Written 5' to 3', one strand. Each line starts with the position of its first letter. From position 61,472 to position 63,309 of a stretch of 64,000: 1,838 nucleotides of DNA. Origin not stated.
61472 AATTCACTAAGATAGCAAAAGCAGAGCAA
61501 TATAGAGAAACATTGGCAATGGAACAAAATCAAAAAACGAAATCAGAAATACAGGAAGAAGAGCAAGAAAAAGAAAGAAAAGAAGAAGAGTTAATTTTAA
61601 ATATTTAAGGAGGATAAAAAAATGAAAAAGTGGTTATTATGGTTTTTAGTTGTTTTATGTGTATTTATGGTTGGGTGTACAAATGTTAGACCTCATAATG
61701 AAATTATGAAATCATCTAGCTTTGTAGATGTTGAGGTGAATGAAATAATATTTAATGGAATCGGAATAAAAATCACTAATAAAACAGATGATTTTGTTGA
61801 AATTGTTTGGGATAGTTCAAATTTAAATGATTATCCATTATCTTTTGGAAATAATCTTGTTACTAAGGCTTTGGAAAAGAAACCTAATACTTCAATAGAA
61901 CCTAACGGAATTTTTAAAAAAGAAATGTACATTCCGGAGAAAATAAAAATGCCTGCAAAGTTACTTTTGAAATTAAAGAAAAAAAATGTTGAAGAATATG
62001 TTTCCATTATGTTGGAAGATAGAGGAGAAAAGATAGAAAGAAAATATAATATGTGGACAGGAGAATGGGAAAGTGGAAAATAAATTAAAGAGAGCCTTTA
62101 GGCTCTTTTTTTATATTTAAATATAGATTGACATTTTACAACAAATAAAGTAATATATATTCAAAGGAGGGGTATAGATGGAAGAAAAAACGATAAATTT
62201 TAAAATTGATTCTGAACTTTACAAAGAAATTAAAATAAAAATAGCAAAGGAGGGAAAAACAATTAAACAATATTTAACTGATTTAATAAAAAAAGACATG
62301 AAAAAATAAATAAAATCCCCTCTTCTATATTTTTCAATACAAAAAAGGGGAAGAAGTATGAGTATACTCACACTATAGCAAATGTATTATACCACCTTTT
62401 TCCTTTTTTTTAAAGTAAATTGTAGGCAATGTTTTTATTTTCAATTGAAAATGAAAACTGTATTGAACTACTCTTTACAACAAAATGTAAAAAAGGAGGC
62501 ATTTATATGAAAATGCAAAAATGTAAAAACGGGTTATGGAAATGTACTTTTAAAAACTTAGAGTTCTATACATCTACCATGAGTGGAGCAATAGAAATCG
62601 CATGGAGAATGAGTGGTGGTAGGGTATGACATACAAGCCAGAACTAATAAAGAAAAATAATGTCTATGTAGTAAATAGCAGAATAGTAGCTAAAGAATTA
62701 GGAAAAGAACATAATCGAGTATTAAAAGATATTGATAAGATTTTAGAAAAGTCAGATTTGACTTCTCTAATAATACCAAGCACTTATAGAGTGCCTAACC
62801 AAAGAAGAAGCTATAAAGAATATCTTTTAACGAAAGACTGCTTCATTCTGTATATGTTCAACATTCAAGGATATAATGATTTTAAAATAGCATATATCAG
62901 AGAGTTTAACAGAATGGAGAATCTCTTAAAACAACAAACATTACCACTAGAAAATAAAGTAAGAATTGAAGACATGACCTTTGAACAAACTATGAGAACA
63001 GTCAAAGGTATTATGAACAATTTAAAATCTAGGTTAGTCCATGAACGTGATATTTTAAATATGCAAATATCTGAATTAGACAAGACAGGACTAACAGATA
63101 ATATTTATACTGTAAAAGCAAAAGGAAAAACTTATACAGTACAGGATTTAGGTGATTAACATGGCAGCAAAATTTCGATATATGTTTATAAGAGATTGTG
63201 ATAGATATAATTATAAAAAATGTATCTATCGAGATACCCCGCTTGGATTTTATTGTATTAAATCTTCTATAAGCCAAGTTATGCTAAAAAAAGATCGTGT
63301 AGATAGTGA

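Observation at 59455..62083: Moron cluster after the head morphogenesis genes: an unknown 192-aa protein, a DUF4041/T5orf172 membrane protein and a lipoprotein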

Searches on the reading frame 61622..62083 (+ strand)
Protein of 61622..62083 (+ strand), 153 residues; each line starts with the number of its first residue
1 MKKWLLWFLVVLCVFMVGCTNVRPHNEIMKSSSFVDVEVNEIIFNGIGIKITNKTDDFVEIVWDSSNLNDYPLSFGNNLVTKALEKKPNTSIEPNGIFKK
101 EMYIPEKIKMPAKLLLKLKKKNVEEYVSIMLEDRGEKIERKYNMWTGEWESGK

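Call 3: search_protein_families(library=pfam, proteins=[window:61622-62083:+], max_evalue=0.01)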
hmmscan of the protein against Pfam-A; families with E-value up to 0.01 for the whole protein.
window:61622-62083:+ (153 aa): 0 families

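Call 4: search_protein_families(library=padloc, proteins=[window:61622-62083:+], max_evalue=0.01)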
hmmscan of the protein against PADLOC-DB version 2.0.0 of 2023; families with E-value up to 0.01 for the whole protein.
window:61622-62083:+ (153 aa): 0 families

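Call 5: search_protein_families(library=phrogs, proteins=[window:61622-62083:+], max_evalue=0.01)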
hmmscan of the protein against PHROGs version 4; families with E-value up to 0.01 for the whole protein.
window:61622-62083:+ (153 aa): 0 families

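Call 24: find_homologous_proteins(query=window:61622-62083:+, max_evalue=0.001)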
Query window:61622-62083:+ (153 aa): 1 proteins with E <= 0.001 among 15 candidates.
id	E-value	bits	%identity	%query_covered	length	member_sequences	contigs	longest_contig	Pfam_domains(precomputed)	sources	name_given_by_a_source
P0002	5.8e-96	336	99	100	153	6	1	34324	-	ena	-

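Call 28: find_encoding_contigs(protein=P0002, flank=8000, max_places=6)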
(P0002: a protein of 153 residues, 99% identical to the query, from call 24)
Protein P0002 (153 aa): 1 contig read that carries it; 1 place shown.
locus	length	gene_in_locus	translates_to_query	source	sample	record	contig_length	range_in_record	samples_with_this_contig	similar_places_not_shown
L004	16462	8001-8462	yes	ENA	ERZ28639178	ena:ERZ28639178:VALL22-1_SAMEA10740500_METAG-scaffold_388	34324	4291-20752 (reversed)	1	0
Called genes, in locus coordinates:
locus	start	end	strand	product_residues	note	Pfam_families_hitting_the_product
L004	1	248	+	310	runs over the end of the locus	PF13518:HTH_28 (faint), PF13551:HTH_29 (faint), PF13384:HTH_23 (weak), PF06056:Terminase_5 (weak)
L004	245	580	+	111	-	-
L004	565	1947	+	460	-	PF03237:Terminase_6N, PF04466:Terminase_3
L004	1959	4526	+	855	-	PF06074:Portal_Mu, PF04233:Phage_Mu_F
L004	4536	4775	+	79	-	-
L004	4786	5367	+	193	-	PF05069:Phage_tail_S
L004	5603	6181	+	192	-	PF18813:PBECR4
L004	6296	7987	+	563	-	-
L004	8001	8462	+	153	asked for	-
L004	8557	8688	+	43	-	-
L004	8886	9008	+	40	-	-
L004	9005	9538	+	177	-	PF09669:Phage_pRha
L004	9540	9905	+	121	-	-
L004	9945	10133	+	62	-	-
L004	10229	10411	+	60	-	PF07927:HicA_toxin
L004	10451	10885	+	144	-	-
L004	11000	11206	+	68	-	-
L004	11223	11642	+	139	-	-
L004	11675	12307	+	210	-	-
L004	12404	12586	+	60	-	-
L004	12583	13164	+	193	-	-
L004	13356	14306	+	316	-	-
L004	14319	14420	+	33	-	-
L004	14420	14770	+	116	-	-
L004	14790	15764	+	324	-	-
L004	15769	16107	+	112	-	-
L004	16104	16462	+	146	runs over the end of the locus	-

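Call 30: search_protein_families(library=padloc, proteins=[L004:6296-7987:+], max_evalue=0.01)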
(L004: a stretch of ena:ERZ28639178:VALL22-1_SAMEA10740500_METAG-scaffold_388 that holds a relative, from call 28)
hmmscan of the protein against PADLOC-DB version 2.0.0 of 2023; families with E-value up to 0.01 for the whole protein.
L004:6296-7987:+ (563 aa): 4 families
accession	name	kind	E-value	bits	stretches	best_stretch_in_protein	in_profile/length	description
PDLC03976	PD-Lambda-1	-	2.3e-170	565.7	1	10-549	13-486/491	-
PDLC03977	PD-Lambda-1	-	1.7e-159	529.9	1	117-555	53-491/496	-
PDLC05041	PDC-S57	-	2e-20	71.3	1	418-552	3-122/212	-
PDLC05042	PDC-S57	-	4.6e-11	40.8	1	415-553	2-135/245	-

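Call 31: search_protein_families(library=pfam, proteins=[L004:6296-7987:+], max_evalue=0.01)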
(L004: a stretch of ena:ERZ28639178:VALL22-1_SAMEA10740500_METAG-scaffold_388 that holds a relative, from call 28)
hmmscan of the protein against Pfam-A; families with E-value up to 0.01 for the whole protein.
L004:6296-7987:+ (563 aa): 3 families
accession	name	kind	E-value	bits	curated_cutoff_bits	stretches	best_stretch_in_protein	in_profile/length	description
PF13250.11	DUF4041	-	1.3e-23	83.1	27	1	261-316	1-56/56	Domain of unknown function (DUF4041)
PF13455.12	MUG113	-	4.2e-22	78.9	22.3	1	437-513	1-72/73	Meiotically up-regulated gene 113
PF10544.15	T5orf172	-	4.8e-19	69.2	20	1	421-513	1-99/101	T5orf172 domain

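Call 45: search_protein_representatives(protein=window:61622-62083:+)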
Query: 153 residues. Proteins with E-value up to 0.001 (for the whole library): 15; up to 1e-10: 5; up to 1e-30: 2. The best 15 are listed.
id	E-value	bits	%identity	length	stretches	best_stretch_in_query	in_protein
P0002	1.9e-96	336.2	99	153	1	1-153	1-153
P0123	1.5e-31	125.4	47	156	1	2-148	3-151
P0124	8.4e-26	106.8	40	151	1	1-148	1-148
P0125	2.5e-11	59.8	33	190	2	3-82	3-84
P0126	6.1e-11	58.5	38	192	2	1-80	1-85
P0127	4.8e-10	55.6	35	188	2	1-79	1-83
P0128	7.2e-10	55.0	38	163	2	1-105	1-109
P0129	1.1e-09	54.4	29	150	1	1-140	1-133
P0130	4.2e-08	49.3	38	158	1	1-134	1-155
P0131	4.4e-08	49.2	36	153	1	8-131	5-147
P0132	2.7e-06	43.4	34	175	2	2-103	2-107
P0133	9.2e-06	41.7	38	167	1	8-70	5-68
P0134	6.4e-05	38.9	31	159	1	26-129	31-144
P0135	3.4e-04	36.6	30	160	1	2-100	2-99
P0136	8.4e-04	35.3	33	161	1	1-67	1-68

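Call 49: find_encoding_contigs(protein=P0123, flank=6000, max_places=4)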
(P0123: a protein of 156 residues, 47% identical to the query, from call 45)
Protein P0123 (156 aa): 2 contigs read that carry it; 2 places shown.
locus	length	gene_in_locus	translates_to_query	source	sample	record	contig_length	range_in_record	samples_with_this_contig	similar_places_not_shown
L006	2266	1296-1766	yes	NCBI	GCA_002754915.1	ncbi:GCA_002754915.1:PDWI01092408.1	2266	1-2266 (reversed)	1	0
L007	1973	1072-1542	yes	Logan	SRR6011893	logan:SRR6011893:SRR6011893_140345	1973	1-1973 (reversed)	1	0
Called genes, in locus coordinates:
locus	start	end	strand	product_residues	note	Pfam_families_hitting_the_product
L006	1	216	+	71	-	?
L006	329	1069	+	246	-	PF15956:DUF4760 (weak)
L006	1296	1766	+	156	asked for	-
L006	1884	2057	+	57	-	-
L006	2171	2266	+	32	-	?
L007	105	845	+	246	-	PF15956:DUF4760 (weak)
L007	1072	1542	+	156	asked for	-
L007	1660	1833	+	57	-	-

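Call 55: find_related_loci(query=A4, collection=genome_contigs, flank=8000)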
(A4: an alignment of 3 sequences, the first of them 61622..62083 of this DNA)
Query A4 (153 aa) in genome_contigs; peptide patterns used: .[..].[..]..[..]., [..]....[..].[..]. (x = any residue, [..] = any of these).
181 stretches matched a pattern, but none encodes a relative of the query by tblastn (E <= 1e-3).

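Call 56: find_encoding_contigs(protein=P0124, flank=6000, max_places=3)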
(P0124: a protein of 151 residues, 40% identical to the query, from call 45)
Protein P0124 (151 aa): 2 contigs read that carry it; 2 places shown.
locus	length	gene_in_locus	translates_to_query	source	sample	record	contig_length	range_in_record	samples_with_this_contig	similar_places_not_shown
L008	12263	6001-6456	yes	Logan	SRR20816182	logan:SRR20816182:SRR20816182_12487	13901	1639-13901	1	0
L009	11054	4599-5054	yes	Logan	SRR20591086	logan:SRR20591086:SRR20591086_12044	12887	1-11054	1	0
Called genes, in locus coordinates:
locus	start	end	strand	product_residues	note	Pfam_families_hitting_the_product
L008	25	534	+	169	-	-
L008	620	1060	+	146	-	PF03592:Terminase_2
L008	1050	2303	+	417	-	PF04466:Terminase_3, PF17288:Terminase_3C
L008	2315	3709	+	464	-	PF05133:SPP1_portal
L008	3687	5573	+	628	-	PF04233:Phage_Mu_F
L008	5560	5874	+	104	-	-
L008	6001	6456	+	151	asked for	-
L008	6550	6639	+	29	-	-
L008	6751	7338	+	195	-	PF06810:Phage_scaffold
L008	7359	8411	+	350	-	-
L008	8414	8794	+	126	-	-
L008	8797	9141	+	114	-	-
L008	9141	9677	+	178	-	PF04883:HK97-gp10_like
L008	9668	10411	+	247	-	PF20765:Phage_tail_terminator_8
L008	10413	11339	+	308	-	PF18906:Phage_tube_2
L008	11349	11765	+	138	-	-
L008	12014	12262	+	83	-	?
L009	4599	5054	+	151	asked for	-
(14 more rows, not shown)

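Call 57: find_encoding_contigs(protein=P0125, flank=6000, max_places=3)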
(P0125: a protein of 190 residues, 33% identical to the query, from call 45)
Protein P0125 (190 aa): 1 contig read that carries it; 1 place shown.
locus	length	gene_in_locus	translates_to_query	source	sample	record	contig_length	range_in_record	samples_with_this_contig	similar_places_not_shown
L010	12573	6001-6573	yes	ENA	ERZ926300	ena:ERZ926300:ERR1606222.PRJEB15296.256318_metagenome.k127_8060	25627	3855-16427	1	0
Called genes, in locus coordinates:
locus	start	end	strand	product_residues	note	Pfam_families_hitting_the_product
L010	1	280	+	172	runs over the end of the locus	PF03592:Terminase_2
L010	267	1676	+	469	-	PF22530:Terminase-T7_RNaseH-like (weak)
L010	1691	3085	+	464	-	PF05133:SPP1_portal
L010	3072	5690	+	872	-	PF14890:Intein_splicing (faint), PF04233:Phage_Mu_F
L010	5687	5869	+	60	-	-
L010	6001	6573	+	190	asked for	-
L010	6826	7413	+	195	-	PF06810:Phage_scaffold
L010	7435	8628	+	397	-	-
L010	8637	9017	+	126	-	-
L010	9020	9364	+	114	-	-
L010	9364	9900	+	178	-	PF04883:HK97-gp10_like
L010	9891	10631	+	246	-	PF20765:Phage_tail_terminator_8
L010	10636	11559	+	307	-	PF18906:Phage_tube_2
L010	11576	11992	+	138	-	-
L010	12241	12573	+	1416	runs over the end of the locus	-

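Call 58: find_encoding_contigs(protein=P0128, flank=6000, max_places=3)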
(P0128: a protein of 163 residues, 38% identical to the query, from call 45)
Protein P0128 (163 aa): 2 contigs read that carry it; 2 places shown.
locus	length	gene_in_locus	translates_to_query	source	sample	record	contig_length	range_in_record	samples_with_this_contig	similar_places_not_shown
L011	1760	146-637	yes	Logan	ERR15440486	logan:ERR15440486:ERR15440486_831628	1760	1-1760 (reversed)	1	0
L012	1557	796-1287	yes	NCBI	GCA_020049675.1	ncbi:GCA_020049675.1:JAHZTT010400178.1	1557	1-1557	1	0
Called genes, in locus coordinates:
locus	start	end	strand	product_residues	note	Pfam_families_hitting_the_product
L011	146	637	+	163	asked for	-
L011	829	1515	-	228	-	PF12686:DUF3800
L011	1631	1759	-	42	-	?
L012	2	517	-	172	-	?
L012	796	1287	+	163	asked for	-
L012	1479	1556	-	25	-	?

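Call 61: search_protein_families(library=pfam, proteins=[L008:5560-5874:+, L010:5687-5869:+, L006:329-1069:+], max_evalue=1)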
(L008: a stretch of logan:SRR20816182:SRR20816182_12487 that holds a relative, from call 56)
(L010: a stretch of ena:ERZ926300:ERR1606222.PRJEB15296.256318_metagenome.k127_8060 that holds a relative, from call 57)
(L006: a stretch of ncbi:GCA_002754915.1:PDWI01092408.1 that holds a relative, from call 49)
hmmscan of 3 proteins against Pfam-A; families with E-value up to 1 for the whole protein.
L008:5560-5874:+ (104 aa): 0 families

L010:5687-5869:+ (60 aa): 2 families
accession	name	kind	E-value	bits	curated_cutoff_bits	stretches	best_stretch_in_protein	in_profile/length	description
PF14698.11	ASL_C2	-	0.0085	17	27.3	1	24-50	27-53/69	Argininosuccinate lyase C-terminal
PF08032.17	SpoU_sub_bind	-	0.014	16.1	22.8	1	16-48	26-58/76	RNA 2'-O ribose methyltransferase substrate binding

L006:329-1069:+ (246 aa): 1 family
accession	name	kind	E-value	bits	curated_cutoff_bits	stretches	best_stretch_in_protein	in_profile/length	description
PF15956.11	DUF4760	-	3.5e-05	24.4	25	1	95-213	25-141/141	Domain of unknown function (DUF4760)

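Call 63: predict_structure(alignment_id=A3)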
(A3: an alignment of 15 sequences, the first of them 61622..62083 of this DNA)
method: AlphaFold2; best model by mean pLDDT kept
length: 153 residues; sequences in the alignment: 15
mean_pLDDT: 87.9   pTM: 0.75
mean pLDDT of the five models: 87.9, 87.2, 86.5, 86.5, 85.5
residues with pLDDT >= 90: 93; 70-90: 43; 50-70: 16; < 50: 1
segments of 3 or more residues with pLDDT < 50: none
pLDDT, mean of each block of 10 residues (from residue 1): 80 63 92 97 92 98 95 79 81 97 92 98 98 86 78 60
secondary structure, 60 per line:
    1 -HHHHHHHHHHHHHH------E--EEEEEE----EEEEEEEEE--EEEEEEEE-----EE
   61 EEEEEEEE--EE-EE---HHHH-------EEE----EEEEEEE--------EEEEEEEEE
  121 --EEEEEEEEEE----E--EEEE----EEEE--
elements in order: H2-15 E25-30 E35-43 E46-53 E59-68 H79-82 E90-92 E97-103 E112-120 E123-132 E140-143 E148-151

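Call 70: search_protein_families(library=pfam, alignment_id=A3, max_evalue=1)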
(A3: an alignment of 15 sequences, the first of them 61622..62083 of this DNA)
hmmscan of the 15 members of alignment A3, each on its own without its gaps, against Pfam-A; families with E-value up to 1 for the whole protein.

A. member 1, window:61622-62083:+ (153 aa): 0 families

B. families by the number of members that match (of 15 scanned): 12 families
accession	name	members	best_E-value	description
PF08139.17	LPAM_1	4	0.032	Prokaryotic membrane lipoprotein lipid attachment site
PF24199.1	DUF7424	1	0.0014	Domain of unknown function (DUF7424)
PF10794.15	DUF2606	1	0.0025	Protein of unknown function (DUF2606)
PF13369.12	Transglut_core2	1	0.008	Transglutaminase-like superfamily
PF09870.14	DUF2097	1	0.023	Uncharacterized protein conserved in archaea (DUF2097)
PF02406.22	MmoB_DmpM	1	0.023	MmoB/DmpM family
PF01625.27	PMSR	1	0.026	Peptide methionine sulfoxide reductase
PF06652.17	Methuselah_N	1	0.072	Methuselah N-terminus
PF06713.17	bPH_4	1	0.1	Bacterial PH domain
PF01917.21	Arch_flagellin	1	0.1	Archaebacterial flagellin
PF01263.26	Aldose_epim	1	0.14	Aldose 1-epimerase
PF07796.16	DUF1638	1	0.15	Protein of unknown function (DUF1638)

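Call 71: fold_search(model_id=the predicted structure, library=viral)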
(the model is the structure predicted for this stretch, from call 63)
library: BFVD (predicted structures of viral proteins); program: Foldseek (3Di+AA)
matches with E <= 10: 592; with E <= 0.001: 2
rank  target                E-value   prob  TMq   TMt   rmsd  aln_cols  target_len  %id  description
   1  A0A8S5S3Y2            3.0e-10  1.00  0.68  0.60   7.1       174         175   24  Lysis protein [Siphoviridae sp. ctxYv12]
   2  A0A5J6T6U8            4.1e-04  1.00  0.47  0.41   5.8       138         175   14  (no name in the UniProt tables at hand)
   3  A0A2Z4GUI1            2.4e-03  1.00  0.43  0.38  19.0       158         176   16  (no name in the UniProt tables at hand)
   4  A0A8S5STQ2            3.1e-03  1.00  0.44  0.44   4.8       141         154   16  Thiamine pyridinylase I [Phage sp. ctcqm2]
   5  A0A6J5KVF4            5.4e-03  0.89  0.26  0.25  12.9       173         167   12  Uncharacterized protein [uncultured Caudovirales phage]
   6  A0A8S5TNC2            6.6e-03  0.97  0.30  0.24  22.5       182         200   10  Uncharacterized protein [Siphoviridae sp. ctamP19]
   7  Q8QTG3                7.0e-03  0.97  0.32  0.25  18.6       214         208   10  WSSV058 [White spot syndrome virus]
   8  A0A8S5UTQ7            9.0e-03  0.89  0.24  0.29  18.8       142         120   14  Outer membrane protein assembly factor [Myoviridae sp. ctYA416]
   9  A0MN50                2.2e-02  0.98  0.30  0.29  14.0       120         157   15  (no name in the UniProt tables at hand)
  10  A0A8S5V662            2.7e-02  0.99  0.43  0.40  17.8       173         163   14  Uncharacterized protein [Siphoviridae sp. ctmqu18]
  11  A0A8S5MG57            3.0e-02  1.00  0.46  0.36   8.8       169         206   12  DUF4352 domain-containing protein [Siphoviridae sp. ctHl62]
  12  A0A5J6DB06            3.0e-02  0.99  0.38  0.10  13.1       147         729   12  Putative glycoside hydrolase [Erwinia phage pEp_SNUABM_01]
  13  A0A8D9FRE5            3.2e-02  0.97  0.33  0.37  15.2       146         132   12  Uncharacterized protein [uncultured marine phage]
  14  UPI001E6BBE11         3.2e-02  0.96  0.40  0.18  11.2       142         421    6  (no name look-up for this kind of identifier)
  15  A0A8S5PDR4            3.5e-02  0.87  0.32  0.30  20.2       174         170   13  Uncharacterized protein [Siphoviridae sp. ctorp6]
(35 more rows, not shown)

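Call 73: search_dna_similar(query=window:61622-62083:+, collection=phages, mode=protein, max_rows=20, max_evalue=1)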
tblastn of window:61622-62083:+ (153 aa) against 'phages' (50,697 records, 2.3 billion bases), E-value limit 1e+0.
No match.

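Call 74: search_protein_families(library=ncbifam, proteins=[window:61622-62083:+], max_evalue=0.1)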
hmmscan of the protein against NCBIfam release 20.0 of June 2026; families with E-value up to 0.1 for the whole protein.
window:61622-62083:+ (153 aa): 0 families

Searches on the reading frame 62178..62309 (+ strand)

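Call 3: search_protein_families(library=pfam, proteins=[window:62178-62309:+], max_evalue=0.01)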
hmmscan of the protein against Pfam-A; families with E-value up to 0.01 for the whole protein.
window:62178-62309:+ (43 aa): 1 family
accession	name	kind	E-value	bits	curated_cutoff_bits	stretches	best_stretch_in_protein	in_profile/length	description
PF07764.18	Omega_Repress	-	0.00046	20.8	33.3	1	1-33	20-50/59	Omega Transcriptional Repressor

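Call 5: search_protein_families(library=phrogs, proteins=[window:62178-62309:+], max_evalue=0.01)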
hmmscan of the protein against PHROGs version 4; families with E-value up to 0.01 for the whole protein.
window:62178-62309:+ (43 aa): 1 family
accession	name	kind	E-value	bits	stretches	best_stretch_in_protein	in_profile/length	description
phrog_37719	-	unknown function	1.3e-11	45.5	1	1-41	1-41/48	-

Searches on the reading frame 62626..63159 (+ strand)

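Call 3: search_protein_families(library=pfam, proteins=[window:62626-63159:+], max_evalue=0.01)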
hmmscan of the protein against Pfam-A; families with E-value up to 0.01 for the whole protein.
window:62626-63159:+ (177 aa): 1 family
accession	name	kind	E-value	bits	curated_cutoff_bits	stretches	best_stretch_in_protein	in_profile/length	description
PF09669.15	Phage_pRha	-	6.7e-19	68.7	29.9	1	16-99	1-91/91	Phage regulatory protein Rha (Phage_pRha)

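Call 5: search_protein_families(library=phrogs, proteins=[window:62626-63159:+], max_evalue=0.01)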
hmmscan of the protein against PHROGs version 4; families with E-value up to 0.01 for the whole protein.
window:62626-63159:+ (177 aa): 9 families
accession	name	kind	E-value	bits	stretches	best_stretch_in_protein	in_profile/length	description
phrog_373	-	transcription regulation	7.6e-20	72.5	1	6-130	90-211/373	anti-repressor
phrog_518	-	transcription regulation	7.8e-16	59.4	1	9-131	17-144/268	Rha-like transcriptional regulator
phrog_2657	-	transcription regulation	5.6e-14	53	1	6-103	14-116/243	transcriptional regulator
phrog_63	-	transcription regulation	8.3e-14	52.7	1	7-107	124-231/431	anti-repressor Ant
phrog_995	-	transcription regulation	4e-12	47.2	1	4-138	109-247/307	transcriptional regulator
phrog_18886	-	unknown function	2.7e-09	37.8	1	15-105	18-114/269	-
phrog_821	-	transcription regulation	3.6e-06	27.7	1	4-104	152-254/324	transcriptional regulator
phrog_10324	-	transcription regulation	1.1e-05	26.4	1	20-127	10-108/205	anti-repressor Ant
phrog_8244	-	unknown function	0.0006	20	1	61-106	204-251/383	-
